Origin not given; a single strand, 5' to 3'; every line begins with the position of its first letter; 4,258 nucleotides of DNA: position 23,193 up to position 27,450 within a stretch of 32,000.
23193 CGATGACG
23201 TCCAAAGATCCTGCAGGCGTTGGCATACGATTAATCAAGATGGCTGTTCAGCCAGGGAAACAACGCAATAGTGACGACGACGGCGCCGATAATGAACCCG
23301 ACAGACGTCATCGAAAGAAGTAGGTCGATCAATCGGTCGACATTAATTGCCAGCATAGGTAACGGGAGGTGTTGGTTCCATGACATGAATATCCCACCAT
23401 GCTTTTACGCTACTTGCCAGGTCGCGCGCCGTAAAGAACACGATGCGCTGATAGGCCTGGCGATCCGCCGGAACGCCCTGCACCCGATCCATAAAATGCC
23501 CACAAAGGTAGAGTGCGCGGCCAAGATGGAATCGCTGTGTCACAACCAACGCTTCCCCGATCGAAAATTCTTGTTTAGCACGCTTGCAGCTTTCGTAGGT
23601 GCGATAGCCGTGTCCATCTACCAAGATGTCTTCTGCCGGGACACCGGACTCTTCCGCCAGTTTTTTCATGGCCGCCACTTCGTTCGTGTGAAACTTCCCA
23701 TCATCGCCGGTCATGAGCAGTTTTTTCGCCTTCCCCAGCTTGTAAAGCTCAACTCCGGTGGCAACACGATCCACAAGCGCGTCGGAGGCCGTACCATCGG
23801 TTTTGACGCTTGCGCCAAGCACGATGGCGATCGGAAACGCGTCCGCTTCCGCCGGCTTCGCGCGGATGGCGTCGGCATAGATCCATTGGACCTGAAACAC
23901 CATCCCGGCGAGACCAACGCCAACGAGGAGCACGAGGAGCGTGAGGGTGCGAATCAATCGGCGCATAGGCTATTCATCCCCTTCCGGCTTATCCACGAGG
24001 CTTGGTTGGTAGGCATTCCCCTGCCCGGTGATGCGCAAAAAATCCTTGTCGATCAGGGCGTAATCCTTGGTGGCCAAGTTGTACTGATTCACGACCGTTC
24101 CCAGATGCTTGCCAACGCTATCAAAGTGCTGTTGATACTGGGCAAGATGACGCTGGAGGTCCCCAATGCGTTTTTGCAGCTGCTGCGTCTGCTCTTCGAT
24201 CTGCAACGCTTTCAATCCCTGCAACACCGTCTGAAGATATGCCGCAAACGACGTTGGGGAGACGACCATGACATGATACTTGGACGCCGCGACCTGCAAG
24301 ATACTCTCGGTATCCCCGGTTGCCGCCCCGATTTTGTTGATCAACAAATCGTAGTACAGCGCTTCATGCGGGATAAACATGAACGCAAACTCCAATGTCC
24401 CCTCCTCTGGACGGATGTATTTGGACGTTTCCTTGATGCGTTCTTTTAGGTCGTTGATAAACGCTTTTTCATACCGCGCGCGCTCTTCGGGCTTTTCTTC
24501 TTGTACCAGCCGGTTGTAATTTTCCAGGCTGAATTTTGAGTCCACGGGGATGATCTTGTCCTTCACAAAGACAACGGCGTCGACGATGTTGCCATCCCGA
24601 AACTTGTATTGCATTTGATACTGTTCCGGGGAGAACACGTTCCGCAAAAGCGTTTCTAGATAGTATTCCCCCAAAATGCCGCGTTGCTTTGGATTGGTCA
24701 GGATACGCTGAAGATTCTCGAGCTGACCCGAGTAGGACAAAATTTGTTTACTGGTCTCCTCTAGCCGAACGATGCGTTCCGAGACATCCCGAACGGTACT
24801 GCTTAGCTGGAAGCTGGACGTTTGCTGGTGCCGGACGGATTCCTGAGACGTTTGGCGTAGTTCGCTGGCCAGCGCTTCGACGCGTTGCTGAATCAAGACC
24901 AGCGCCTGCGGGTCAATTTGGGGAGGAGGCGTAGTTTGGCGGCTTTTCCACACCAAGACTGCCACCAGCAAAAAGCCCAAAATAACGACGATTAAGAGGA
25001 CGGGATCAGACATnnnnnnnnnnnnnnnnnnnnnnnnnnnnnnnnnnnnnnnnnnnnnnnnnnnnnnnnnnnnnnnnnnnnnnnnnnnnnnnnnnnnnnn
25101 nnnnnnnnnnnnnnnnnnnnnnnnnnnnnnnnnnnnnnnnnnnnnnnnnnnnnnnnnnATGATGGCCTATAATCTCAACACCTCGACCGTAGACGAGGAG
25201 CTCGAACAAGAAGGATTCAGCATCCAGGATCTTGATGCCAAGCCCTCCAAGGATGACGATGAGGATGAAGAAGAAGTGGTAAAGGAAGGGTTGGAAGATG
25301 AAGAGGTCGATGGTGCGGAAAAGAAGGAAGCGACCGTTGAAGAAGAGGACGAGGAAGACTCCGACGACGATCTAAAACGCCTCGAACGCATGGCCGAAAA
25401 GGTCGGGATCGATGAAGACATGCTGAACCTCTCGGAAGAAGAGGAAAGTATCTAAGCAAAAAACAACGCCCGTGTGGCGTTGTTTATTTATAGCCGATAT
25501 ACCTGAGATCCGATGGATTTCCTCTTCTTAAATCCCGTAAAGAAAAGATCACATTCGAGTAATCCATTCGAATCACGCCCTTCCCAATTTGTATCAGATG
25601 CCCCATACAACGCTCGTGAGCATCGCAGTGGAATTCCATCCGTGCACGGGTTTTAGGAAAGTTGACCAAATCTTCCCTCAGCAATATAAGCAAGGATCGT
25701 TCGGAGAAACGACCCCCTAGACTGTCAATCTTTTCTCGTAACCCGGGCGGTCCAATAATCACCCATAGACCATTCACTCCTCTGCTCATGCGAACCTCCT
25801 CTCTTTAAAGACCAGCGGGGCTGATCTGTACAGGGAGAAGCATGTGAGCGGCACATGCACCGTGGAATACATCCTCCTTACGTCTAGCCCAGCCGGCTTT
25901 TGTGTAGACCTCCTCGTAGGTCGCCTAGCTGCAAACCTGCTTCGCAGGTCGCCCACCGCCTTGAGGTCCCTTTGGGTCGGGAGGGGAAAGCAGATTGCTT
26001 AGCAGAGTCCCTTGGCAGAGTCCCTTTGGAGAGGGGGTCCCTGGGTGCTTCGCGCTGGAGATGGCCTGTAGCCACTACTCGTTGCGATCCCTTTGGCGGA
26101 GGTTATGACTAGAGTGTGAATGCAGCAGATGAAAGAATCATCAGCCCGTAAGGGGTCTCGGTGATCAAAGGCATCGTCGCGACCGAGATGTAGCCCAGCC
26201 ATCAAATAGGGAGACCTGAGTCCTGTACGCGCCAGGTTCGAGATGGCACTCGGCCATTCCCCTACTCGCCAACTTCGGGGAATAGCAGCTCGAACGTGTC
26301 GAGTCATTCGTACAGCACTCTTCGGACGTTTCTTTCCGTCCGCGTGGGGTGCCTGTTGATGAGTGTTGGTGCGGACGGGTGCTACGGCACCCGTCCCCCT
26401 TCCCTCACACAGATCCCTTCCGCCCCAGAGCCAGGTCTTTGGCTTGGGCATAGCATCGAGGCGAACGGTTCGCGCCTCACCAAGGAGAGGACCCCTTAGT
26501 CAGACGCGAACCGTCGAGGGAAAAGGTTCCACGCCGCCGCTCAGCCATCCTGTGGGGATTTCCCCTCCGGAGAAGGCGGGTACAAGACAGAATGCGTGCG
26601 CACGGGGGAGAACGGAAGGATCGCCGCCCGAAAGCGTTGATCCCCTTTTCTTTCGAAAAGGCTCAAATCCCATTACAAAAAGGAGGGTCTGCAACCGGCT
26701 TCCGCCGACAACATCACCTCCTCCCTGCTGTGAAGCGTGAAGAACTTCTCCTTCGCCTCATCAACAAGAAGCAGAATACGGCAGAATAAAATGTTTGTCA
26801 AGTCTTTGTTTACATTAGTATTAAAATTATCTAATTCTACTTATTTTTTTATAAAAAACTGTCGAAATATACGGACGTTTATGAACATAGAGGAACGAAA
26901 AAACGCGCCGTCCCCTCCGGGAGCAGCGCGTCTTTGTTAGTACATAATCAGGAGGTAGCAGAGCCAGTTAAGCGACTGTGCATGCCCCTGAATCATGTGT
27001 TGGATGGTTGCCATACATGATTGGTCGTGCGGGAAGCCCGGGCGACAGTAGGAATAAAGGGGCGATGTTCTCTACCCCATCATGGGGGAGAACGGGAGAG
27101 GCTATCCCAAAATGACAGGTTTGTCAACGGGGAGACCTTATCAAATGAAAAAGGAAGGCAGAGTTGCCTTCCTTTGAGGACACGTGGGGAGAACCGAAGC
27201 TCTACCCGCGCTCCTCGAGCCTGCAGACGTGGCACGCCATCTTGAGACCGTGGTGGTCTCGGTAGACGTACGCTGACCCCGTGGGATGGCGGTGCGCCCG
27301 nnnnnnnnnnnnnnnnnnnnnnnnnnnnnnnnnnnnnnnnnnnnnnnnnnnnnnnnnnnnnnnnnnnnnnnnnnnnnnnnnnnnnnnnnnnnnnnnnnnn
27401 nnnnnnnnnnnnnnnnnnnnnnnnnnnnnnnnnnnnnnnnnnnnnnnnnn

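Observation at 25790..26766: About 980-nt ORF-poor, hairpin-dense transcript under a consensus promoter: candidate large structured RNA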

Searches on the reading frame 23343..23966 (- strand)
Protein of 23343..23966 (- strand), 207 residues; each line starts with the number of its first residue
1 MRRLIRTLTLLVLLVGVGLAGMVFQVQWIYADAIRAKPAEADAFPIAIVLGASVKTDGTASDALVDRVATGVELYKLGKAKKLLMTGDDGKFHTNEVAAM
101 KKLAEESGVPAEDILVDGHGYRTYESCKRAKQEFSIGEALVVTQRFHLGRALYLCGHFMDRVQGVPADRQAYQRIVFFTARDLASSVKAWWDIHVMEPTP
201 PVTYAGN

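Call 10: search_protein_families(library=pfam, proteins=[window:23343-23966:-], max_evalue=0.01)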
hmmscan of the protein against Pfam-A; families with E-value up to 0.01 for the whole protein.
window:23343-23966:- (207 aa): 1 family
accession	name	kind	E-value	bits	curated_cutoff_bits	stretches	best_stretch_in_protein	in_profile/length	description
PF02698.23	DUF218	-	1.6e-21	77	27.6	1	47-174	3-110/133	DUF218 domain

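Call 45: find_encoding_contigs(protein=window:23343-23966:-, flank=10000, max_places=10)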
Protein window:23343-23966:- (207 aa): no gene with exactly this product is on record in the collection.

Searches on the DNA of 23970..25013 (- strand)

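Call 65: search_rna_families(sources=[L006, L008, L009, L005, L004, L018, L011, L002], threshold=gathering)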
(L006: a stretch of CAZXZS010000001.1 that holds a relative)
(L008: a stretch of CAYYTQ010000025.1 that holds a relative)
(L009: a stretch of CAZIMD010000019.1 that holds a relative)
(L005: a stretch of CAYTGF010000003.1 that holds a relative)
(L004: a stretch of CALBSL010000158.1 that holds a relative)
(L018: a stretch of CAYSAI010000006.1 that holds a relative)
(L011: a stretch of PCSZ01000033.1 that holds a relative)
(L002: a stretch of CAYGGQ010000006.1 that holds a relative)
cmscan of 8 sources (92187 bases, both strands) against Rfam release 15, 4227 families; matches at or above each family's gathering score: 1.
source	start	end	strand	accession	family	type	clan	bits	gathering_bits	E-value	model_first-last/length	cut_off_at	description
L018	12579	12650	+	RF00005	tRNA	Gene; tRNA;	CL00001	57.9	29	9.9e-10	1-71/71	no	tRNA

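Call 87: build_rna_model(alignment_id=A3)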
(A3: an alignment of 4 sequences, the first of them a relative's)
Model R1 built from alignment A3 (4 sequences, 204 columns); structure: RNAalifold consensus.
model positions 175; base pairs 35; branch points 3; effective number of sequences 1.31; information 0.589 bits per position. Calibrated on 0.2 Mb of random sequence (short: E-values are rough).
structure used (alignment columns):
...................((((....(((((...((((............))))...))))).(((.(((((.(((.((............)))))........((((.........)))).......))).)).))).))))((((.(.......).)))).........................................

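Call 88: search_with_rna_model(model_id=R1, sources=[window, L002, L003, L004, L005, L006, L007, L008, L009, L010, L011, L018], max_evalue=10)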
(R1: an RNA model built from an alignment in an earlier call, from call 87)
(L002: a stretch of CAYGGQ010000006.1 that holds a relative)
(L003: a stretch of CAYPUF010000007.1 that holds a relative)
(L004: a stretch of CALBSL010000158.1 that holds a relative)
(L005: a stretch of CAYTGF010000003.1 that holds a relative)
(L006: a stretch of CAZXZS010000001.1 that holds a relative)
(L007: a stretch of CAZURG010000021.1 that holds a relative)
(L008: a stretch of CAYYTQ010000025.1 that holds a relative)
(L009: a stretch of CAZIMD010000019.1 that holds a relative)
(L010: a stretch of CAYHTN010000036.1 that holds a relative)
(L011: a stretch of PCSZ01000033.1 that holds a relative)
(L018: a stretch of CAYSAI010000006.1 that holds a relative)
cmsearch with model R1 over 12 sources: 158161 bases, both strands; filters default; matches with E-value up to 10: 5.
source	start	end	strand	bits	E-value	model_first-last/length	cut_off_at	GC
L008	1152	1327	-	195.9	1.9e-43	1-175/175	no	0.62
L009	4149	4327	-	192.6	1.1e-42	1-175/175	no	0.66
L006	4167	4343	-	191.3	2.2e-42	1-175/175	no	0.67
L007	1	157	-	136.4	8.9e-30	1-152/175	3'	0.64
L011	11149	11220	+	8.7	2.1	1-175/175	no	0.58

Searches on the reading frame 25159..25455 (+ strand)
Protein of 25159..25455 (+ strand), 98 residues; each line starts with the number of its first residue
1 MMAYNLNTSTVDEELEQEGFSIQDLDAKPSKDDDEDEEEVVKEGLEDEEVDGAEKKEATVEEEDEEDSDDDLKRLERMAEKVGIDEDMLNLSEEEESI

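Call 10: search_protein_families(library=pfam, proteins=[window:25159-25455:+], max_evalue=0.01)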
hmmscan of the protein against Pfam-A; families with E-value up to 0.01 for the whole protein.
window:25159-25455:+ (98 aa): 0 families

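Call 38: find_encoding_contigs(protein=window:25159-25455:+, flank=10000, max_places=10)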
Protein window:25159-25455:+ (98 aa): no gene with exactly this product is on record in the collection.

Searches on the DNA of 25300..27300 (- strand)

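Call 4: search_rna_families(source=window, start=25300, end=27300, threshold=evalue, max_evalue=10, show_alignments=3)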
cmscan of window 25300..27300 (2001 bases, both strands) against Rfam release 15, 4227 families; matches with E-value up to 10: 8.
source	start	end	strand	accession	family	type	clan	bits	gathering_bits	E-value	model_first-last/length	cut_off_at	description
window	25460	25488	+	RF02054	STnc420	Gene; sRNA;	-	19.9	70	1.1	26-54/58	no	Salmonella enterica sRNA STnc420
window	26467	26512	-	RF01047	HBV_epsilon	Cis-reg;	CL00104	17.8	45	4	1-61/61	no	HBV RNA encapsidation signal epsilon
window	26734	26852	+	RF00558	L20_leader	Cis-reg; leader;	-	17.2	58.7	3.5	1-127/127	no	Ribosomal protein L20 leader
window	27097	27138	+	RF02534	Noro_CRE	Cis-reg;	-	16.9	35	1.8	1-52/52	no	Norovirus cis-acting replication element (CRE)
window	26867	26942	+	RF02063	STnc350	Gene; sRNA;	-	16.9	60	7.1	1-68/68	no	Salmonella enterica sRNA STnc350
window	25792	25843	-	RF03776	mir-2068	Gene; miRNA;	-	15.6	99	8.6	1-68/68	no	mir-2068 microRNA precursor family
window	26367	26516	-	RF02354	BjrC80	Gene; sRNA;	-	14.8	80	6.6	1-162/162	no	Bradyrhizobiaceae sRNA BjrC80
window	25309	25366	+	RF01139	sR2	Gene; snRNA; snoRNA; CD-box;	-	14.3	42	4.1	1-57/57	no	Small nucleolar RNA sR2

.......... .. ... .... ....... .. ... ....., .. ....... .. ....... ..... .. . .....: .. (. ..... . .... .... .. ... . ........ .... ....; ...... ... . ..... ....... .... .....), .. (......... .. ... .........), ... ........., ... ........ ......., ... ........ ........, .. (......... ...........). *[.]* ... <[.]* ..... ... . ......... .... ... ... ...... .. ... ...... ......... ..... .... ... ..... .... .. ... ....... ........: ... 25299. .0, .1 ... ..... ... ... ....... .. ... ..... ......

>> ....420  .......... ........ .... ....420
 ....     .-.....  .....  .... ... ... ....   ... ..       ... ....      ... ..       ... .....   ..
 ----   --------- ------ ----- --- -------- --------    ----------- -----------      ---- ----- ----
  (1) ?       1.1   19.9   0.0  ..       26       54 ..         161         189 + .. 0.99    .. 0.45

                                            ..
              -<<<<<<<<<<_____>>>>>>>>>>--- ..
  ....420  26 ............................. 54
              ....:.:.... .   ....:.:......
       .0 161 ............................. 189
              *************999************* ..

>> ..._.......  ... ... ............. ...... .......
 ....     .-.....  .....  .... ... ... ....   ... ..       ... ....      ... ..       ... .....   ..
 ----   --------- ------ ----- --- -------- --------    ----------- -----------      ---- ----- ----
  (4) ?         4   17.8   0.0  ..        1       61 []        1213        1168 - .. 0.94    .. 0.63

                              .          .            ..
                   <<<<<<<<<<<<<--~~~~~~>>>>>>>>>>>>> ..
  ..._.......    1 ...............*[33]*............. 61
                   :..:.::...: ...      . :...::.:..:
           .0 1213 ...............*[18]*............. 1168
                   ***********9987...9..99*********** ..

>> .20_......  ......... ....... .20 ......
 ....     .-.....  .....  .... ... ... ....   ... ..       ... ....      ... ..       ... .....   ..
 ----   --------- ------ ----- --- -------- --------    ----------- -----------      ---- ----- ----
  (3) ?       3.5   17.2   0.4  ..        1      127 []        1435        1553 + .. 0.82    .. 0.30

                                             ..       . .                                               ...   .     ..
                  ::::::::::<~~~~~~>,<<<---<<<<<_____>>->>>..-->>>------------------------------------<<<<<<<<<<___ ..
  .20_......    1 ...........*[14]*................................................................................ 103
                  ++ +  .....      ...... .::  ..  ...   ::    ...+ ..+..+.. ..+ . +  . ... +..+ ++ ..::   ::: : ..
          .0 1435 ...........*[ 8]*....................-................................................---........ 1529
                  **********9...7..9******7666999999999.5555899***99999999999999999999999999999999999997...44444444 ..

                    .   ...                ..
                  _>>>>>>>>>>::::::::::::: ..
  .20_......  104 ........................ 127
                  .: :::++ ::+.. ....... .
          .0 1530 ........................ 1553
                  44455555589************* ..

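Call 11: search_dna_similar(query=window:25450-26950:-, collection=phages, mode=distant)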
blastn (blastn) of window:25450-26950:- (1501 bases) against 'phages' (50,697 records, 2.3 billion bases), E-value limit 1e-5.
No match.

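Call 12: search_dna_similar(query=window:25450-26950:-, collection=plasmids, mode=distant)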
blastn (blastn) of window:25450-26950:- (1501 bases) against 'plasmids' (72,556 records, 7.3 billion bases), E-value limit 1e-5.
No match.

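Call 90: search_rna_families(source=window, start=26330, end=26780, threshold=evalue, max_evalue=10)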
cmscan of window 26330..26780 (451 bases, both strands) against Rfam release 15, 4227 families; matches with E-value up to 10: 6.
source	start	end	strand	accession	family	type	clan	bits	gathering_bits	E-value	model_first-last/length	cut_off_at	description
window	26467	26512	-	RF01047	HBV_epsilon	Cis-reg;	CL00104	17.8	45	0.9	1-61/61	no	HBV RNA encapsidation signal epsilon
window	26373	26396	+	RF02394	sau-63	Gene; sRNA;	-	15.5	100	2.5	70-93/98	no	Staphylococcus sRNA sau-63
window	26367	26516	-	RF02354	BjrC80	Gene; sRNA;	-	14.8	80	1.5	1-162/162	no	Bradyrhizobiaceae sRNA BjrC80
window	26614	26644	-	RF01336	CRISPR-DR23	Gene; CRISPR;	-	14.6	45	6.6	1-36/36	no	CRISPR RNA direct repeat element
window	26464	26515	-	RF03935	mir-763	Gene; miRNA;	-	14.2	100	6.7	26-94/120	no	mir-763 microRNA precursor family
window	26417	26499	-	RF02467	Ms_IGR-2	Gene; sRNA;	-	11.3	45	9.5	1-82/82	no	Mycobacterium sRNA Ms_IGR-2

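Call 91: search_rna_families(source=window, start=25780, end=26360, threshold=evalue, max_evalue=10)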
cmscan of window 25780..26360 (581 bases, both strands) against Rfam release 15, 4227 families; matches with E-value up to 10: 4.
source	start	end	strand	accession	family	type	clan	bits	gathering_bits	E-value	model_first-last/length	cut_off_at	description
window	25792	25843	-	RF03776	mir-2068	Gene; miRNA;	-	15.6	99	2.5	1-68/68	no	mir-2068 microRNA precursor family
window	25815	25826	+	RF01138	sR23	Gene; snRNA; snoRNA; CD-box;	-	13.1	45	1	43-54/54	no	Small nucleolar RNA sR23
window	25807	25865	-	RF02784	SorX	Gene; sRNA;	-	12.9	46.6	3.4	1-73/73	no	Singlet oxygen resistance RNA X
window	26182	26208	-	RF03031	ssnA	Cis-reg;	-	11.5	37.3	9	1-48/48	no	ssnA RNA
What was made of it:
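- On Any Rfam 15 family (including GOLLD, ROOL, OLE, HEARO, raiA, group I/II introns, RNase P, tmRNA, 6S, SRP, riboswitches, ribozymes): With lax filters on 25300-27300, 26330-26780 and 25780-26360, only chance-level hits appeared: 11-20 bits, against cut-offs of 35-100 bits (calls 4, 90, 91).
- On Group II intron: No Rfam intron model match (calls 4, 90, 91).
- Closest known: Group II. Different: No domain V/VI or D1-D4 model match, even at E<=10 (calls 4, 90, 91).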

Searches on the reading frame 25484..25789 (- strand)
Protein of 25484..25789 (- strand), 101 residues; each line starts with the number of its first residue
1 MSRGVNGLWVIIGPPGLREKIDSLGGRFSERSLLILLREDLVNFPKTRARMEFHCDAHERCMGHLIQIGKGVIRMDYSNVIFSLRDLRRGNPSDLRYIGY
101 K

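Call 10: search_protein_families(library=pfam, proteins=[window:25484-25789:-], max_evalue=0.01)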
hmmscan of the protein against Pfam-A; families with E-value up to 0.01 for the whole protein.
window:25484-25789:- (101 aa): 0 families
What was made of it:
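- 25484..25789 (-): 101-codon ORF, doubtful as a gene. Its last 7 codons and its stop codon lie in or beyond the GTATA junction repeat. No Pfam match (call 10).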

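Call 13: find_encoding_contigs(protein=window:25484-25789:-, flank=10000, max_places=10)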
Protein window:25484-25789:- (101 aa): no gene with exactly this product is on record in the collection.

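Call 17: find_homologous_proteins(query=window:25484-25789:-, max_evalue=0.01)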
Query window:25484-25789:- (101 aa): 1 proteins with E <= 0.01 among 2 candidates.
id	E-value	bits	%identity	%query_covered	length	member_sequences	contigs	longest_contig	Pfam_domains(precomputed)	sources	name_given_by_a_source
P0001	4.5e-62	224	100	100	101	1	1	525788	-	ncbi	-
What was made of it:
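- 25484..25789 (-): Only itself was found among 5.8 billion protein clusters (call 17).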

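Call 31: search_protein_representatives(protein=window:25484-25789:-)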
Query: 101 residues. Proteins with E-value up to 0.001 (for the whole library): 3; up to 1e-10: 2; up to 1e-30: 1. The best 3 are listed.
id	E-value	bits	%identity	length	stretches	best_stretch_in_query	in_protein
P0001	1.4e-62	224.4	100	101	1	1-101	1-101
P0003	6.6e-13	64.8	47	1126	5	3-32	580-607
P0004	3.8e-04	36.7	32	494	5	52-93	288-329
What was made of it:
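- No homologue was found (calls 17, 31).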

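Call 34: search_protein_families(library=pfam, proteins=[P0003, P0004], max_evalue=0.01)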
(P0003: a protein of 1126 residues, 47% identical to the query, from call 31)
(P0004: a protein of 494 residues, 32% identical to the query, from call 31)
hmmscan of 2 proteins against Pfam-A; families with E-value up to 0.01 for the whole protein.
P0003 (1126 aa): 7 families
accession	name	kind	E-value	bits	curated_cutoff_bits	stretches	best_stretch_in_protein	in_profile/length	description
PF09458.16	H_lectin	-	2.3e-23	82.5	24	0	613-646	23-56/67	H-type lectin domain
PF04567.22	RNA_pol_Rpb2_5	-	2.8e-18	67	21.1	0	168-200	30-65/66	RNA polymerase Rpb2, domain 5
PF23670.1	PIGBOS1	-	1.3e-12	48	27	0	366-400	15-49/54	PIGBOS1-like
PF24551.1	SH3_Rv0428c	-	1e-11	45.2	27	0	785-811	14-40/55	Probable histone acetyltransferase Rv0428c SH3 domain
PF20929.2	PDCD10_N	-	3e-10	40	19.8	0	611-640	21-50/60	Programmed cell death protein 10, dimerisation domain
PF24925.1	DUF7746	-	0.0022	18.6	27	0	1008-1042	49-83/85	Domain of unknown function (DUF7746)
PF02603.21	Hpr_kinase_N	-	0.0033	17.8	24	0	874-910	88-124/125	HPr Serine kinase N terminus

P0004 (494 aa): 3 families
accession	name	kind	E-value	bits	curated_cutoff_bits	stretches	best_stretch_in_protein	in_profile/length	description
PF01246.26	Ribosomal_L24e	-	1.3e-15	57.8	27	0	90-123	11-44/66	Ribosomal protein L24e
PF00390.24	malic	-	2.3e-08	34.5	23.1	0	121-154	8-42/182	Malic enzyme, N-terminal domain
PF03584.20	Herpes_ICP4_N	-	7.7e-07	29.6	25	0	310-328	148-166/174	Herpesvirus ICP4-like protein N-terminal region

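Call 62: predict_structure(protein=window:25484-25789:-)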
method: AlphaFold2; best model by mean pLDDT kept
length: 101 residues; sequences in the alignment: 1
mean_pLDDT: 51.2   pTM: 0.43
mean pLDDT of the five models: 51.2, 46.3, 43.3, 35.6, 34.8
residues with pLDDT >= 90: 0; 70-90: 0; 50-70: 51; < 50: 50
segments of 3 or more residues with pLDDT < 50: 1-9, 46-50, 58-60, 70-72, 76-90, 96-101
pLDDT, mean of each block of 10 residues (from residue 1): 40 58 57 61 53 51 51 48 46 48 42
secondary structure, 60 per line:
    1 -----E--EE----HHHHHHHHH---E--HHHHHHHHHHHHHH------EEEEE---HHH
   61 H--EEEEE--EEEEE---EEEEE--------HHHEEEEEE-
elements in order: H15-23 H30-43 E50-54 H58-61 E64-68 E71-75 E79-83 E95-100
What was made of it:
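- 25484..25789 (-): AlphaFold pLDDT 51 (call 62).
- The structure model has low confidence (call 62).
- Tried and rejected: Uninformative, with pLDDT 51 (call 62).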
